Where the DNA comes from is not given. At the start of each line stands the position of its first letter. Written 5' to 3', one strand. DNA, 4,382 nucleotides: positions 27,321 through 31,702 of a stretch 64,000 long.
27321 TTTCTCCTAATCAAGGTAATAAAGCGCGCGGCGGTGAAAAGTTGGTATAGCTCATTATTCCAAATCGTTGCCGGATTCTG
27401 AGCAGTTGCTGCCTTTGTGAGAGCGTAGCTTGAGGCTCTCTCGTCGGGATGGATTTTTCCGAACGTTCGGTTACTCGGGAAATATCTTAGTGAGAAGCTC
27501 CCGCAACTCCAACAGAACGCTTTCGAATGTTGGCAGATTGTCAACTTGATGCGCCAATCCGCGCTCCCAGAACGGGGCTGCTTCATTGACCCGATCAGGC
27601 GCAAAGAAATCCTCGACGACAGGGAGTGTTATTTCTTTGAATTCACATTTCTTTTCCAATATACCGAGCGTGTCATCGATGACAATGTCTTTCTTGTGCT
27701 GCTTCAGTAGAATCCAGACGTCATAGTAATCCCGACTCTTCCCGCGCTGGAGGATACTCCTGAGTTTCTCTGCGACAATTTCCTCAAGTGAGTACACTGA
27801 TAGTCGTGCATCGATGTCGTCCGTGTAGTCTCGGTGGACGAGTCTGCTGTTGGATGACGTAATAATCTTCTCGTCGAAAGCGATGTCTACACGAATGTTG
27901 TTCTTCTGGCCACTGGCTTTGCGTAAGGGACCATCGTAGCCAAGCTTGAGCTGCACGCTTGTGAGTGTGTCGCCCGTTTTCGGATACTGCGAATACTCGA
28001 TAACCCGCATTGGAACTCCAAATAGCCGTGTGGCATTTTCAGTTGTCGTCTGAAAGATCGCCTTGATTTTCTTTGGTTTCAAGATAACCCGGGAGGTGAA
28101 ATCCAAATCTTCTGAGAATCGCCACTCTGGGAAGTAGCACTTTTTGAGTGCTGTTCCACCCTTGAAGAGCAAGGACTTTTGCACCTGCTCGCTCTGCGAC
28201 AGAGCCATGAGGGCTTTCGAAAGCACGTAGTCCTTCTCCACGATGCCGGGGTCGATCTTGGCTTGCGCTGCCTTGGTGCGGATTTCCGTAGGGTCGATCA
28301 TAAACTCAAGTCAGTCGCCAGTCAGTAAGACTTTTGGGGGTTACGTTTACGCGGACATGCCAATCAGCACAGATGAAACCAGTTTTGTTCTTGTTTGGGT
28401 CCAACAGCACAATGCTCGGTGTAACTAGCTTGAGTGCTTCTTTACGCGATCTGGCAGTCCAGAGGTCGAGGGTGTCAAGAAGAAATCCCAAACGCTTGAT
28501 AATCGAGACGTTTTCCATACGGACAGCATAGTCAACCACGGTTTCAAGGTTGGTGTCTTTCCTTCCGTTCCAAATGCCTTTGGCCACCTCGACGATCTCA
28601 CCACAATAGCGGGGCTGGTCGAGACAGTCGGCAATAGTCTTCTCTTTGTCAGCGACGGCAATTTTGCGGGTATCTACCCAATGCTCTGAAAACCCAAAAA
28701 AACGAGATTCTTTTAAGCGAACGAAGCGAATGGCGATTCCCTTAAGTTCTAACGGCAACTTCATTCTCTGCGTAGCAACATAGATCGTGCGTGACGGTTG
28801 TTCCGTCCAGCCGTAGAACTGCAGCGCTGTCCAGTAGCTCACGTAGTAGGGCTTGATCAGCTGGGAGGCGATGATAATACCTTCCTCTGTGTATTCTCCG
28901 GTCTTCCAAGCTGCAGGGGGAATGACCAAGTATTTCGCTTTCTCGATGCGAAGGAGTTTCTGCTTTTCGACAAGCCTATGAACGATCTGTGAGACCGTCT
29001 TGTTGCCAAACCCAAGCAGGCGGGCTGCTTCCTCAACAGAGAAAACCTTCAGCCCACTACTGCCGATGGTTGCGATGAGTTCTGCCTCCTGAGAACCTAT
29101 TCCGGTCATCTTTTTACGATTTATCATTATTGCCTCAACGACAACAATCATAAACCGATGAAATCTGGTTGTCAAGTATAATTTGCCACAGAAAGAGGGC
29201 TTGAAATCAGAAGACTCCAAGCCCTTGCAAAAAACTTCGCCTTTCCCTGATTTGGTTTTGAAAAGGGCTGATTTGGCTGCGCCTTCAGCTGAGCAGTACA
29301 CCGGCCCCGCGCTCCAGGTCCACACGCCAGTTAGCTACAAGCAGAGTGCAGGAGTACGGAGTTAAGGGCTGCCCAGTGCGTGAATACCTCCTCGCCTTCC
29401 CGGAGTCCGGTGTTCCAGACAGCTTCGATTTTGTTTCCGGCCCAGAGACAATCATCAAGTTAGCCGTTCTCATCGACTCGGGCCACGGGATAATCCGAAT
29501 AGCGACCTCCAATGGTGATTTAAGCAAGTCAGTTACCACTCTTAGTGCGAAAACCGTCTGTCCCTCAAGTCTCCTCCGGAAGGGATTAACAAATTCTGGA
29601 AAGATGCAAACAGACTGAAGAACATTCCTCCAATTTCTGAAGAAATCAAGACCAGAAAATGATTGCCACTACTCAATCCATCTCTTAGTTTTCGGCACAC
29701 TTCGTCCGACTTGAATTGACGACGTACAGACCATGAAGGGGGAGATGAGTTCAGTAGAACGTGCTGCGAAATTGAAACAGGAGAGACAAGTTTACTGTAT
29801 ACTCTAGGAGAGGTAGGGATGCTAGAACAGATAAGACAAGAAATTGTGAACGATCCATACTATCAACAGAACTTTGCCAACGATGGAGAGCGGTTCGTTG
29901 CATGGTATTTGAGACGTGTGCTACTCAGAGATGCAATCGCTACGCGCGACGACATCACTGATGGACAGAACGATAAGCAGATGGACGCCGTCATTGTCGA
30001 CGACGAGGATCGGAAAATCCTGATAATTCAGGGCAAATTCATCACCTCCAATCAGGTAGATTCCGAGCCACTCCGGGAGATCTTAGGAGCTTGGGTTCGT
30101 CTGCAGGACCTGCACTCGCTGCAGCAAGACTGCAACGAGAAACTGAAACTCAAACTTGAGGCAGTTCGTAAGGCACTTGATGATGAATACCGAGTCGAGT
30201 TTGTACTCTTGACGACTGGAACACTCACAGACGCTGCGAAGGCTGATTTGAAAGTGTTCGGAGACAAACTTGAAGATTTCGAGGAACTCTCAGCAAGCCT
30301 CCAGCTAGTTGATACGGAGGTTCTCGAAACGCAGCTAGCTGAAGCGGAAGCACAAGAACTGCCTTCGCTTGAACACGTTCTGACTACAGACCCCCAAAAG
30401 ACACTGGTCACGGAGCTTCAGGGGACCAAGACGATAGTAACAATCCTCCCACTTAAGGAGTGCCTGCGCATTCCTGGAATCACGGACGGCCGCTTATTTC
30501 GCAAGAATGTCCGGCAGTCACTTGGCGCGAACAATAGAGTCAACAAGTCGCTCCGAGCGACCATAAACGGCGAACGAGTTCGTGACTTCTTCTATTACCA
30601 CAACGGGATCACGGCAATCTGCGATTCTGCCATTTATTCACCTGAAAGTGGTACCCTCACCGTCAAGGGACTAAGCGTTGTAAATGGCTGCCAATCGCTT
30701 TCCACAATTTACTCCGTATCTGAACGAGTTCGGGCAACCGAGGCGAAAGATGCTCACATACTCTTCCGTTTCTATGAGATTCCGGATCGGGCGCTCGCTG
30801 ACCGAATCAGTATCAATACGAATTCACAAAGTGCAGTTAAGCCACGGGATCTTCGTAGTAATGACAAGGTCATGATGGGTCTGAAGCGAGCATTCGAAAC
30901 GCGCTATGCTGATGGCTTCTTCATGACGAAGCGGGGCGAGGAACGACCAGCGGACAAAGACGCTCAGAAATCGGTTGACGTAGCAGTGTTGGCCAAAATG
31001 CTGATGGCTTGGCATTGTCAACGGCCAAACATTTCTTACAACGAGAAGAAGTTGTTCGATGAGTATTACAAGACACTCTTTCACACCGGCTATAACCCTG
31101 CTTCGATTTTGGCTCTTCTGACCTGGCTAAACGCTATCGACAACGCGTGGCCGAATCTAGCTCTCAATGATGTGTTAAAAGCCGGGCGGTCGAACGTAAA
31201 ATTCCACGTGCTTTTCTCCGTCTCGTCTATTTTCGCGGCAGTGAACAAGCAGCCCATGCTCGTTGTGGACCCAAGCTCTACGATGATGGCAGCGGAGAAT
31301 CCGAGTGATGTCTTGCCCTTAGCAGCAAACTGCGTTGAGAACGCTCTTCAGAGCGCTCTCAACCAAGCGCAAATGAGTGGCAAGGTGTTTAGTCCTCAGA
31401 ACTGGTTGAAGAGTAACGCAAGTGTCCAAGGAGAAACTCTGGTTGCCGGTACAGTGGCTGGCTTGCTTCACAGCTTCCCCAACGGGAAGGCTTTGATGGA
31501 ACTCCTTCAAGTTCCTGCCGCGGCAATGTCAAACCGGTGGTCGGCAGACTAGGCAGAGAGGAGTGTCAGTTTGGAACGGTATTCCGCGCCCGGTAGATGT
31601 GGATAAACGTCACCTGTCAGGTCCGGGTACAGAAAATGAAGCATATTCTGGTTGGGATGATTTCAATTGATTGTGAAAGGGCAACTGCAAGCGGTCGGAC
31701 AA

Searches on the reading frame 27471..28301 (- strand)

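Call 111: search_protein_families(library=padloc, proteins=[window:27471-28301:-], max_evalue=0.001)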
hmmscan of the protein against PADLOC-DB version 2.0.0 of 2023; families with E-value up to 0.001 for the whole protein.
window:27471-28301:- (276 aa): 33 families (the best 25 are shown)
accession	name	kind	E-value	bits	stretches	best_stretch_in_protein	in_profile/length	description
PDLC02304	AbiEii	-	5.9e-76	253.8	1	1-274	1-259/260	AbiEii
PDLC02317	AbiEii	-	9.7e-55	184.1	1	1-271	1-273/396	AbiEii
PDLC02323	AbiEii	-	6.4e-35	118.9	1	1-270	1-247/248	AbiEii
PDLC02294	AbiEii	-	7.1e-27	92.9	1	2-217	2-202/260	AbiEii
PDLC02306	AbiEii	-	1.2e-25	88.7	1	26-270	23-275/280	AbiEii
PDLC02288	AbiEii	-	6.6e-24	82.3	1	6-271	16-272/294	AbiEii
PDLC02321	AbiEii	-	1.1e-20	72.5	2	18-72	19-71/296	AbiEii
PDLC02303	AbiEii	-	6e-20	69.7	1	3-260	2-234/249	AbiEii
PDLC02292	AbiEii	-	2e-19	68.5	1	7-209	14-213/283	AbiEii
PDLC02305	AbiEii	-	1.6e-18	65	1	3-203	4-195/306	AbiEii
PDLC02318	AbiEii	-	6.4e-18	63.1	1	19-197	18-182/280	AbiEii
PDLC02296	AbiEii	-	3.1e-17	60.6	1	20-202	23-201/282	AbiEii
PDLC02289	AbiEii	-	1.7e-16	58.6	1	7-71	18-80/309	AbiEii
PDLC02297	AbiEii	-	3.6e-16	57.4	1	4-189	5-196/307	AbiEii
PDLC02313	AbiEii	-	3.4e-15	54.2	1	22-230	23-220/254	AbiEii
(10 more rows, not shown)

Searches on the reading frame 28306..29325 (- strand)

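Call 111: search_protein_families(library=padloc, proteins=[window:28306-29325:-], max_evalue=0.001)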
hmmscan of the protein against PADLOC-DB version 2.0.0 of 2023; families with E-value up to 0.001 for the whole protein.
window:28306-29325:- (339 aa): 24 families
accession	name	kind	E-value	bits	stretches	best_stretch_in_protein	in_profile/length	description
PDLC02267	AbiEi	-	2e-75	251.5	1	76-337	2-251/252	AbiEi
PDLC02276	AbiEi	-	1e-43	147.8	1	90-305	13-228/270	AbiEi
PDLC02271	AbiEi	-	1.4e-37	127.3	1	74-326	4-257/263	AbiEi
PDLC02266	AbiEi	-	5.7e-29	99.3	1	82-331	5-255/258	AbiEi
PDLC02282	AbiEi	-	1.3e-26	91.6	1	82-330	5-256/260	AbiEi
PDLC02270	AbiEi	-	5.3e-25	86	1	93-326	11-253/265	AbiEi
PDLC02269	AbiEi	-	2.5e-21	74.1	1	92-286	10-194/251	AbiEi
PDLC02252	AbiEi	-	5.1e-18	63.6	1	83-327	6-252/259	AbiEi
PDLC02287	AbiEi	-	1.3e-17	62.3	1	92-287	10-195/253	AbiEi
PDLC02265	AbiEi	-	7.1e-15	53.3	1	112-276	29-190/198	AbiEi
PDLC02272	AbiEi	-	1e-14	52.8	1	112-287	30-199/200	AbiEi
PDLC02225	AbiEi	-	8.1e-14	49.8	1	113-276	33-187/198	AbiEi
PDLC02273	AbiEi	-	1.8e-12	45.7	1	91-267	13-190/205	AbiEi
PDLC02241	AbiEi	-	1.4e-11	42.6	1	94-235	14-145/199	AbiEi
PDLC02283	AbiEi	-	2.4e-11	41.8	1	113-269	33-186/201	AbiEi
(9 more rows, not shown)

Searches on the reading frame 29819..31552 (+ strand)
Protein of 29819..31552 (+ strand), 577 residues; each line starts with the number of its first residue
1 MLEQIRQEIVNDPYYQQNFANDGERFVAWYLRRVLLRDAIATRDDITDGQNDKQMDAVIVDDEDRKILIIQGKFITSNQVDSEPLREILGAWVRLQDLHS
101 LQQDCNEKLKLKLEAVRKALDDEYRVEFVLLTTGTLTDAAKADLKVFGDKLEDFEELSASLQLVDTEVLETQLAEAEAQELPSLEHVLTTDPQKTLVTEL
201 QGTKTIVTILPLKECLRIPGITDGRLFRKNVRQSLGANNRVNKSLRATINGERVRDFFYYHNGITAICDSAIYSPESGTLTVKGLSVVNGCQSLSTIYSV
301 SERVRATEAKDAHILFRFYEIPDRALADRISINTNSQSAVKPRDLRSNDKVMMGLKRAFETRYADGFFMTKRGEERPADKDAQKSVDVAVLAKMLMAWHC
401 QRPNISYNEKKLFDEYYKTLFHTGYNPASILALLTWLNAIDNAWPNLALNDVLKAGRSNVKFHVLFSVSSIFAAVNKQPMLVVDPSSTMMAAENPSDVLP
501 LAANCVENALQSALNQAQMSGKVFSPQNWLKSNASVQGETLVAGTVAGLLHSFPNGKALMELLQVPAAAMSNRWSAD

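Call 106: search_protein_families(library=pfam, proteins=[window:29819-31552:+], max_evalue=0.0001)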
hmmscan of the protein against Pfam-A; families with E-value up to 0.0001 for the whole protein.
window:29819-31552:+ (577 aa): 1 family
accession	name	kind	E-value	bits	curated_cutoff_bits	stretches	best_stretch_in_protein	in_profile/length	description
PF10592.14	AIPR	-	1.6e-33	117.2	25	1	227-416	1-213/308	AIPR protein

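Call 111: search_protein_families(library=padloc, proteins=[window:29819-31552:+], max_evalue=0.001)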
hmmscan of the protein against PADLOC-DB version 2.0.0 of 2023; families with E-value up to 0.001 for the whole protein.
window:29819-31552:+ (577 aa): 2 families
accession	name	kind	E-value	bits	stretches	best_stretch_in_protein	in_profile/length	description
PDLC02357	AbiU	-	1.8e-38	131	1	60-476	79-480/537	AbiU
PDLC02207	MzaE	-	2.1e-08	31.2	1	221-366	239-394/598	-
